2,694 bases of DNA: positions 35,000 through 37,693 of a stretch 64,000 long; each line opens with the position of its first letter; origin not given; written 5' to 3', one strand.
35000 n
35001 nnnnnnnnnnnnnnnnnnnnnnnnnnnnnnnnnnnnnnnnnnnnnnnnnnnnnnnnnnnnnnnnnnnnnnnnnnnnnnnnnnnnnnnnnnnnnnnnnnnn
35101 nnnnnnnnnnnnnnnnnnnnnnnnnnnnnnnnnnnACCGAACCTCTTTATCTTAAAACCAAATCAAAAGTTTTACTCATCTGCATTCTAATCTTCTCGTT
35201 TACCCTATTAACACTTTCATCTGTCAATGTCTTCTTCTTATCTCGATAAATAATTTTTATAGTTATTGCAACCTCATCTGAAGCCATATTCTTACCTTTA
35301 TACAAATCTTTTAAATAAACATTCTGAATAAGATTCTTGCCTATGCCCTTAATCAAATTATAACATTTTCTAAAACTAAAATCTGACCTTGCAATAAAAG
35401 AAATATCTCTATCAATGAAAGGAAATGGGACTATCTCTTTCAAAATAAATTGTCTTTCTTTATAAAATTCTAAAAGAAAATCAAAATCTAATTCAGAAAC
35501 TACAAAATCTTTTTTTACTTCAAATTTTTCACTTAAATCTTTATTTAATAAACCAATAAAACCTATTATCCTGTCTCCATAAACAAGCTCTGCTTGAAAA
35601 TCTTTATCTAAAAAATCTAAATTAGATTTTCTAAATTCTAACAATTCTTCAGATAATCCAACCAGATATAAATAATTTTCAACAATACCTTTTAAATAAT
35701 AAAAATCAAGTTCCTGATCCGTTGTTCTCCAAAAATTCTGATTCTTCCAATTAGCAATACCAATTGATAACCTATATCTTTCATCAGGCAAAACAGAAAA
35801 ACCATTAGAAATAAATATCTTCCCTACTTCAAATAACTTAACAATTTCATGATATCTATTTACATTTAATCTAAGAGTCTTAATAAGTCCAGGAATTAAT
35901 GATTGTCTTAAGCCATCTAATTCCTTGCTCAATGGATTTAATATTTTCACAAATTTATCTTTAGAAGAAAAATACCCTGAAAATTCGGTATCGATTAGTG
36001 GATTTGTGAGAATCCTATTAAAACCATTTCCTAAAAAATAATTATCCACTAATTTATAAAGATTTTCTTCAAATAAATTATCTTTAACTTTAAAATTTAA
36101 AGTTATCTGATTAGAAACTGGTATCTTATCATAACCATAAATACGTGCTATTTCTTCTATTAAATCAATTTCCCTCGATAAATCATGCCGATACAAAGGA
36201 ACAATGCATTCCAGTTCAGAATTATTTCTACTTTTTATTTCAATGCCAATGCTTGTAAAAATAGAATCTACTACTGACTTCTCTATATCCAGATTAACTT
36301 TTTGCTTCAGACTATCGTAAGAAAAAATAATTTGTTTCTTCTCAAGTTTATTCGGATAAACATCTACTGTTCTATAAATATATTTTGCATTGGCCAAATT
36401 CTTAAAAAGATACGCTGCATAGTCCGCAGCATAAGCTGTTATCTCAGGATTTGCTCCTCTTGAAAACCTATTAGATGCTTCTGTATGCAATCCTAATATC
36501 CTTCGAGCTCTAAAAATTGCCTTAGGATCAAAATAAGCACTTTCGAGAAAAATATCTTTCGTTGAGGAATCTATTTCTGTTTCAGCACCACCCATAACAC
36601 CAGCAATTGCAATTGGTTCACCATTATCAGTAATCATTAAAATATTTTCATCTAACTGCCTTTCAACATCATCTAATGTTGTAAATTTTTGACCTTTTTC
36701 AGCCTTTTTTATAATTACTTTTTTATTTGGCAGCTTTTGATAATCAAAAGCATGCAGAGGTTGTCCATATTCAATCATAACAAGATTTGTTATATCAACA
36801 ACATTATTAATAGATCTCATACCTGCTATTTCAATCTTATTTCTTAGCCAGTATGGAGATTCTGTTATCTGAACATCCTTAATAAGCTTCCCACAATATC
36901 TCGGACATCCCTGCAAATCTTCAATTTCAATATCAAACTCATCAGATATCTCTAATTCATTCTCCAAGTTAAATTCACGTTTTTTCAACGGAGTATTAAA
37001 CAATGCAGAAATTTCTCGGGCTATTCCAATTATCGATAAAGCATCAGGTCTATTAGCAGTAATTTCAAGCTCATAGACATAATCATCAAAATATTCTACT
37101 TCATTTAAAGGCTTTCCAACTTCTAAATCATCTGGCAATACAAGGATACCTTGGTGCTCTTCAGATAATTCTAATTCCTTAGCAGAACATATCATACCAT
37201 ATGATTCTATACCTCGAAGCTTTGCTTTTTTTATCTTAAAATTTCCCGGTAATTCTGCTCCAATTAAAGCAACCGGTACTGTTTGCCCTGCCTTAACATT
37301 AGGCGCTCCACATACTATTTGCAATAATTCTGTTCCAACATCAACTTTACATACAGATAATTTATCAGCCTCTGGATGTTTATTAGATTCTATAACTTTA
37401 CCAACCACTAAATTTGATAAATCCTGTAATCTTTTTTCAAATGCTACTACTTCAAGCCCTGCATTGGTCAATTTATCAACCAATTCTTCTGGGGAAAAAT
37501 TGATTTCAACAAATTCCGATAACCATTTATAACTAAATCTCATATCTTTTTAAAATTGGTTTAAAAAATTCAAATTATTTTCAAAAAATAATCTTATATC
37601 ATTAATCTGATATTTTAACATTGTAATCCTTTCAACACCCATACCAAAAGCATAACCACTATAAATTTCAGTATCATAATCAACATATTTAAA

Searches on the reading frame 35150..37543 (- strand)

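Call 54: search_protein_families(library=pfam, proteins=[window:35150-37543:-], max_evalue=0.00001)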
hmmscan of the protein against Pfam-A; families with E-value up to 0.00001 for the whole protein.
window:35150-37543:- (798 aa): 5 families
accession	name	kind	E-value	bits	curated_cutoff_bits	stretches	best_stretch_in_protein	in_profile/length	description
PF03483.22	B3_4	-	5e-66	222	29.3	1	213-384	2-173/174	B3/4 domain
PF17759.6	tRNA_synthFbeta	-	1.6e-41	142.6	22.4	1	493-687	19-214/214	Phenylalanyl tRNA synthetase beta chain CLM domain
PF01588.26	tRNA_bind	-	8.1e-27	93.6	27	1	45-144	1-95/96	Putative tRNA binding domain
PF03147.19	FDX-ACB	-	1.2e-20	74.2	31.1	1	707-798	3-94/94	Ferredoxin-fold anticodon binding domain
PF03484.21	B5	-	9e-20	71.1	28.6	1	407-471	3-67/67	tRNA synthetase B5 domain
